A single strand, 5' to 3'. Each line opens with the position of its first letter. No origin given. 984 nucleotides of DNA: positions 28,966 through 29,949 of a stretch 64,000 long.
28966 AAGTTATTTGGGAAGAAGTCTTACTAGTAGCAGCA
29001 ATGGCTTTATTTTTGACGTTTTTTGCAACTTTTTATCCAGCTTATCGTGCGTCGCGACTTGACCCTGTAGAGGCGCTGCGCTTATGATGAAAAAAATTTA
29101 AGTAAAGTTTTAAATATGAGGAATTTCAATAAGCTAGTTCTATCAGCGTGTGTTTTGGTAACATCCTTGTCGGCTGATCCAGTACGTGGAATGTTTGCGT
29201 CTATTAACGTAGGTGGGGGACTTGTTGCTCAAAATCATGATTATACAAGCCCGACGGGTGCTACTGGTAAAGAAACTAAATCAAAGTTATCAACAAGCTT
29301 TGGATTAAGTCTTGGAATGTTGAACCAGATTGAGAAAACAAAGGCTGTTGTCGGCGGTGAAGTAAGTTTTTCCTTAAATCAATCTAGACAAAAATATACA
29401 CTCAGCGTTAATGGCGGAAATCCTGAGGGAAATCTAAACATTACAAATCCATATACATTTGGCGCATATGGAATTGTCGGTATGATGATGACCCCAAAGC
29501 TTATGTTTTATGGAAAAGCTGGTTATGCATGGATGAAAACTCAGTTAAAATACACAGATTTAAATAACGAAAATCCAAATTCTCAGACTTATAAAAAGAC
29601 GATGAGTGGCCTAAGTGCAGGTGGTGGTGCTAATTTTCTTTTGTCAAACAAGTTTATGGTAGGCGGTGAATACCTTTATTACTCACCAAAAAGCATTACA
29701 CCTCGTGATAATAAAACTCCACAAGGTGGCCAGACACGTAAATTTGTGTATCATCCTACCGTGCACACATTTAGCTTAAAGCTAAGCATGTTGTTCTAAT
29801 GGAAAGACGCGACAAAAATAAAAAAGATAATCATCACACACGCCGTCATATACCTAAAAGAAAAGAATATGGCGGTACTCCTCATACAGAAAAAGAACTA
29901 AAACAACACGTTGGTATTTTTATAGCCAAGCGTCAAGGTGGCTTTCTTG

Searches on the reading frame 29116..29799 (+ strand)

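Call 57: search_protein_families(library=pfam, proteins=[window:29116-29799:+], max_evalue=0.001)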
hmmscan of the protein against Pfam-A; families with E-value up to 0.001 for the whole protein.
window:29116-29799:+ (227 aa): 2 families
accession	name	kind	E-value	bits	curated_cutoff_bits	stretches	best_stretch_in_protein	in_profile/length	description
PF13505.12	OMP_b-brl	-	5.2e-13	50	28.7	1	12-221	3-169/175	Outer membrane protein beta-barrel domain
PF01389.23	OmpA_membrane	-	5.6e-05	23.4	21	1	122-227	84-176/180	OmpA-like transmembrane domain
